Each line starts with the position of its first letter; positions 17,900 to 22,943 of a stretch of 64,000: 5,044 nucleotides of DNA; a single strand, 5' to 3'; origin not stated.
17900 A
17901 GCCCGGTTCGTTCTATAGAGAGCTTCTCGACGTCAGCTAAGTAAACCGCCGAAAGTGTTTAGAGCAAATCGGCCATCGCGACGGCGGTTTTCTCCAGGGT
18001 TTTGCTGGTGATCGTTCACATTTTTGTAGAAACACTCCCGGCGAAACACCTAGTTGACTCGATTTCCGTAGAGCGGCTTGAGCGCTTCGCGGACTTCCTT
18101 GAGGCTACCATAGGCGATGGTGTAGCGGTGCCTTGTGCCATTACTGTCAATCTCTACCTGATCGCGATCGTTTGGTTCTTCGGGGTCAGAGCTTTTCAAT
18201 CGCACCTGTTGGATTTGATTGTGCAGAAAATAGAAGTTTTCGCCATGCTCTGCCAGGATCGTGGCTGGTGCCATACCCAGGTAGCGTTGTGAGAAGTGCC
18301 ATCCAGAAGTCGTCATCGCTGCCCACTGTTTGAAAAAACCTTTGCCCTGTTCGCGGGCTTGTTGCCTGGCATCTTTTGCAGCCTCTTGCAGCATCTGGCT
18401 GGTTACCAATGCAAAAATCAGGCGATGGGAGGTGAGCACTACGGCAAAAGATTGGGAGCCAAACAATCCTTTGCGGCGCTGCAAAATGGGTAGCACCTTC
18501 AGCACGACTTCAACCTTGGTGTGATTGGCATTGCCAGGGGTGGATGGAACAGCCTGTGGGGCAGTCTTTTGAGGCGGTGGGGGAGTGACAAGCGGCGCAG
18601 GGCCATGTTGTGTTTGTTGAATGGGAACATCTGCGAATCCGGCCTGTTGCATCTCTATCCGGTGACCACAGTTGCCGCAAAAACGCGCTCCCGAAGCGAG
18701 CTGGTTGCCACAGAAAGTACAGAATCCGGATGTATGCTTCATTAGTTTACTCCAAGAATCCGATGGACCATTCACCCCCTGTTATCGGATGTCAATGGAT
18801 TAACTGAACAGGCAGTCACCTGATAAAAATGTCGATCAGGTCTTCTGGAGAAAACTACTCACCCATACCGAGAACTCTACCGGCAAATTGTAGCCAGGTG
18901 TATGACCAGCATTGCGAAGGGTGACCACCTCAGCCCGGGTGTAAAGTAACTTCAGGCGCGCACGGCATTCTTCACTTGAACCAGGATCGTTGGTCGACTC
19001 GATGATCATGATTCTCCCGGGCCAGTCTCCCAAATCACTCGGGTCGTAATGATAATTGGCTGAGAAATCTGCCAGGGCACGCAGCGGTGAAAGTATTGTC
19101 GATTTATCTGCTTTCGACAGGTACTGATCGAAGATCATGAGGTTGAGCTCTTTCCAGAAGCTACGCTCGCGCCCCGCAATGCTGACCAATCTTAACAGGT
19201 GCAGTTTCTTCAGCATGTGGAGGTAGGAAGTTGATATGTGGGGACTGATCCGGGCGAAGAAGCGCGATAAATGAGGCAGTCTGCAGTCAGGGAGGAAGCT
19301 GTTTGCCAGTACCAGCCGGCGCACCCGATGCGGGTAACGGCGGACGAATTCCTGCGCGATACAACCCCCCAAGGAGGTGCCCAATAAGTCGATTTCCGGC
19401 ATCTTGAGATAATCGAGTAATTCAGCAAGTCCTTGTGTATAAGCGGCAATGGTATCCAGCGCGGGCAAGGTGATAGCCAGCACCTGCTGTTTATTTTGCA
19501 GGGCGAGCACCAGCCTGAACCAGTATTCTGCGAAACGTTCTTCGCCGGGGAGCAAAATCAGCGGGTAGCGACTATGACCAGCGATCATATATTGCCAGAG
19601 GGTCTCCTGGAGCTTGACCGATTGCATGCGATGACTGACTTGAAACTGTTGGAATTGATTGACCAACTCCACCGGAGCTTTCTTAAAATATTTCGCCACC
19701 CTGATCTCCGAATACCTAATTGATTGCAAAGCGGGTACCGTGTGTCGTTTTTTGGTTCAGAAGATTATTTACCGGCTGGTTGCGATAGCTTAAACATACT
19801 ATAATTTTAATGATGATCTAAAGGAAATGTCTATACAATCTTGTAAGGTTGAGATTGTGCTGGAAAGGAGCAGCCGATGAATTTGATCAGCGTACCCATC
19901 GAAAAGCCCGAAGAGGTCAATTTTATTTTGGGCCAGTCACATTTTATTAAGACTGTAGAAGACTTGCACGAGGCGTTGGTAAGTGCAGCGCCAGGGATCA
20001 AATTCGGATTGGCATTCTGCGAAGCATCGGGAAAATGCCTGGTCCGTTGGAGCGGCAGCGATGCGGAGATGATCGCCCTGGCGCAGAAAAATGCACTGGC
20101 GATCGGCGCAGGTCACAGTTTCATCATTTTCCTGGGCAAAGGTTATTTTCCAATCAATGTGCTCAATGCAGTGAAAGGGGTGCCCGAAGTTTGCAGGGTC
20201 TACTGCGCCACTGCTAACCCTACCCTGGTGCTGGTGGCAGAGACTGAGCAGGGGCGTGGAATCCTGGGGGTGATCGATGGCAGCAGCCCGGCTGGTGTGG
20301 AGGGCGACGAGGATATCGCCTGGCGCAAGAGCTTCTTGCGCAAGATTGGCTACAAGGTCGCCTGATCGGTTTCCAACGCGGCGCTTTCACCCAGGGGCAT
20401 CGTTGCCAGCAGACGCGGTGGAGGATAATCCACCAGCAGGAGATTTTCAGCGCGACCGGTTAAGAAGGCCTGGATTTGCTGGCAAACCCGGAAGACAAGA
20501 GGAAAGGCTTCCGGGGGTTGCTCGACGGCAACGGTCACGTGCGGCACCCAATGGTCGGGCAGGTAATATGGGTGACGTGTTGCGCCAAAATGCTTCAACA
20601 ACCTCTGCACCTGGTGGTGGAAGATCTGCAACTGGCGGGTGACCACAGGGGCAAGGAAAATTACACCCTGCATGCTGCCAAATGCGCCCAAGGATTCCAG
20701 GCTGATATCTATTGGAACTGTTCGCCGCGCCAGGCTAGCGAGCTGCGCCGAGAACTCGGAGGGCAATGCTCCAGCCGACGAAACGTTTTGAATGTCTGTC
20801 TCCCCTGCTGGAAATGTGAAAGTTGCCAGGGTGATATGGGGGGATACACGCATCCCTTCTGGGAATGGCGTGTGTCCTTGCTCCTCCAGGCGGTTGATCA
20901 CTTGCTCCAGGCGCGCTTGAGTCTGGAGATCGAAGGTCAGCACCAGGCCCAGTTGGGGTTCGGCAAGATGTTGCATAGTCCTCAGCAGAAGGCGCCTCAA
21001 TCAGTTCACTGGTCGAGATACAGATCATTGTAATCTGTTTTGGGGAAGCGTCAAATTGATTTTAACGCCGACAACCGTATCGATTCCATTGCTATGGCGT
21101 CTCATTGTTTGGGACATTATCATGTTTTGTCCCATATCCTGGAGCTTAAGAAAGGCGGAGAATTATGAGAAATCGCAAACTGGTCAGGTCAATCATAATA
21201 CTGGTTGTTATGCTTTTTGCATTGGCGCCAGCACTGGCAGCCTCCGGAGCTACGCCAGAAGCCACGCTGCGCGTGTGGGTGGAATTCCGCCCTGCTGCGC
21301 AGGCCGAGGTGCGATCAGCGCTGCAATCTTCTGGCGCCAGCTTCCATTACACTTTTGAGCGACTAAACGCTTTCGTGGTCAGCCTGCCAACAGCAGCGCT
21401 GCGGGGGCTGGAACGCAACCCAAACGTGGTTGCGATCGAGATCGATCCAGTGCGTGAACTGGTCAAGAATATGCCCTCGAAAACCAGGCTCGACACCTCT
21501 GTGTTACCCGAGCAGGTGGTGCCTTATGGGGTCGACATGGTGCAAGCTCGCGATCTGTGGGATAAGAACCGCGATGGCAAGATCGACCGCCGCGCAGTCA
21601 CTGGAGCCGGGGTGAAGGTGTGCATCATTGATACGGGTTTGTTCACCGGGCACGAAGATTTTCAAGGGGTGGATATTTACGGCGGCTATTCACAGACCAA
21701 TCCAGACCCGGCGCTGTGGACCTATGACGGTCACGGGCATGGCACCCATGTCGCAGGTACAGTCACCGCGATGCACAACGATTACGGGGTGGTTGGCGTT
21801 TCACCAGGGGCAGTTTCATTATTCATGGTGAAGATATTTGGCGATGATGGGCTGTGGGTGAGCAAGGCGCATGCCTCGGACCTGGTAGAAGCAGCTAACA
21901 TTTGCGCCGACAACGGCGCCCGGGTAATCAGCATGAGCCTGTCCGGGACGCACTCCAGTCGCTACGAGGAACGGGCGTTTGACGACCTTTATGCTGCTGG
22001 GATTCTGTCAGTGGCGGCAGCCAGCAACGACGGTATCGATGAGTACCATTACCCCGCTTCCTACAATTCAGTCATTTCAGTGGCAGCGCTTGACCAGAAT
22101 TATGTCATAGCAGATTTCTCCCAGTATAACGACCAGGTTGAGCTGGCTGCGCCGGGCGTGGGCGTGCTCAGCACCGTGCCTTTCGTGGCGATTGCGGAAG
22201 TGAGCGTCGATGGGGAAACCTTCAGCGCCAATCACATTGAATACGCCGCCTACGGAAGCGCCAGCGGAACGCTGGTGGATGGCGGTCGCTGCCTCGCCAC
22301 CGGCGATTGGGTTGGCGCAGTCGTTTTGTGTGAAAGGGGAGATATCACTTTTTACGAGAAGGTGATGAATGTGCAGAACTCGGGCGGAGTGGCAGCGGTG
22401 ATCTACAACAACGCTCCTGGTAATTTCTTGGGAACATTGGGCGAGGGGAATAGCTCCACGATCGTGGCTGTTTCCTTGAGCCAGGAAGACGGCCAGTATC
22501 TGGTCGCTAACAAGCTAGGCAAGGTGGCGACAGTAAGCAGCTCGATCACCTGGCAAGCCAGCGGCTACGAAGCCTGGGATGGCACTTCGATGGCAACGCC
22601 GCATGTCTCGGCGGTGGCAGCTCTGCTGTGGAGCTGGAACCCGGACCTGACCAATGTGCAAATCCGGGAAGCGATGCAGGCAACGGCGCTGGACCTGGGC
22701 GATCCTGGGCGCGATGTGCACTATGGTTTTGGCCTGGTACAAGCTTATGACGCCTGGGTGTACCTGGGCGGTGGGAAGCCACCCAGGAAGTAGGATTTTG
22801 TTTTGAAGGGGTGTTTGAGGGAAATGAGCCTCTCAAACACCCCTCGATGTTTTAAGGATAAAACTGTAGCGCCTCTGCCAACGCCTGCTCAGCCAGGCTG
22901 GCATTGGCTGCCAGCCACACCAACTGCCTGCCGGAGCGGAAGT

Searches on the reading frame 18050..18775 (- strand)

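Call 60: search_protein_families(library=pfam, proteins=[window:18050-18775:-], max_evalue=0.00001)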
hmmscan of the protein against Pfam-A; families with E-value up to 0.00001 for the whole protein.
window:18050-18775:- (241 aa): 1 family
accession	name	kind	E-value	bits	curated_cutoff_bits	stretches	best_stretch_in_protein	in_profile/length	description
PF13240.11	Zn_Ribbon_1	-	3.2e-07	30.4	25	1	18-39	1-22/23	zinc-ribbon domain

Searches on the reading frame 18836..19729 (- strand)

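Call 60: search_protein_families(library=pfam, proteins=[window:18836-19729:-], max_evalue=0.00001)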
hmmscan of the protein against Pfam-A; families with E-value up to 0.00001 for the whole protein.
window:18836-19729:- (297 aa): 2 families
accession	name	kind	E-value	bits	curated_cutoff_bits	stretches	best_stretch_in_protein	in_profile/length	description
PF12697.13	Abhydrolase_6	-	9.6e-12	46.5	26.3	1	58-278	2-206/217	Alpha/beta hydrolase family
PF00561.26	Abhydrolase_1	-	5.8e-09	36.4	25.8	1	96-185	57-143/245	alpha/beta hydrolase fold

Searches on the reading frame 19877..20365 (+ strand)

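Call 60: search_protein_families(library=pfam, proteins=[window:19877-20365:+], max_evalue=0.00001)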
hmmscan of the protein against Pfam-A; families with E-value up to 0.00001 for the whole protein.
window:19877-20365:+ (162 aa): 1 family
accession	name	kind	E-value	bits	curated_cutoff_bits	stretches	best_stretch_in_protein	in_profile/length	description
PF04008.19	Adenosine_kin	-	4.5e-75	251.1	25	1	6-160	1-154/154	Adenosine specific kinase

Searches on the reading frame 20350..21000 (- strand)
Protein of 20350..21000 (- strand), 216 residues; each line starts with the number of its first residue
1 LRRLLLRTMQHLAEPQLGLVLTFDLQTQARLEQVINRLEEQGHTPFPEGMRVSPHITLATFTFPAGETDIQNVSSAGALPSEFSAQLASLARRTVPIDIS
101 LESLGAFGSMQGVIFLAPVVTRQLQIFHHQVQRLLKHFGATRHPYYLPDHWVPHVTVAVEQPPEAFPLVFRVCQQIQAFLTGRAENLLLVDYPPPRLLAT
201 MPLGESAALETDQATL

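Call 60: search_protein_families(library=pfam, proteins=[window:20350-21000:-], max_evalue=0.00001)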
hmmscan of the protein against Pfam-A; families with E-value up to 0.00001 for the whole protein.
window:20350-21000:- (216 aa): 1 family
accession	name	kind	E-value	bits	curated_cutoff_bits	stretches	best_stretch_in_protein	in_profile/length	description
PF13563.12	2_5_RNA_ligase2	-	4.3e-17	63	27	1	35-190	9-146/152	2'-5' RNA ligase superfamily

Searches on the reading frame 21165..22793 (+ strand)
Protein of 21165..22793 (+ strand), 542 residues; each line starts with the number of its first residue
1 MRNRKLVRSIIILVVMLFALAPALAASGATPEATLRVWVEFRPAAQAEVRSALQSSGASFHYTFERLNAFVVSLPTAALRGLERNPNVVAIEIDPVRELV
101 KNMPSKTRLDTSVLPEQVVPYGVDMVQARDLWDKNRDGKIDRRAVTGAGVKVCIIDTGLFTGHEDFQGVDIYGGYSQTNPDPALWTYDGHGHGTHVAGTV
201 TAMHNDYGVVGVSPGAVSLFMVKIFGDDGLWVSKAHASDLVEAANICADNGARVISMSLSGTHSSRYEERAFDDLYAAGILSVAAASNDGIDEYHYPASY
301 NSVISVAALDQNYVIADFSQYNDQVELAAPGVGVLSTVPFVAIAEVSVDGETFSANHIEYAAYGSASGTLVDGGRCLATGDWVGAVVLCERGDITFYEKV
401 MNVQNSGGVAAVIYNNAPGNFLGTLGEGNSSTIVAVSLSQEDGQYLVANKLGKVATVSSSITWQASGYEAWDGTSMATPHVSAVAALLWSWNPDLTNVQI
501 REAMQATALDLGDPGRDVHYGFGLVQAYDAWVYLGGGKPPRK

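Call 60: search_protein_families(library=pfam, proteins=[window:21165-22793:+], max_evalue=0.00001)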
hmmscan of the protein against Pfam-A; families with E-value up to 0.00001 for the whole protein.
window:21165-22793:+ (542 aa): 2 families
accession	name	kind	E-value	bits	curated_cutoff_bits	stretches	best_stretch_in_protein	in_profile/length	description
PF00082.27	Peptidase_S8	-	3.5e-45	155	21.8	2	147-337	1-220/288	Subtilase family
PF02225.27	PA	-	2.9e-15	56.6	23.9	1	368-446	3-95/95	PA domain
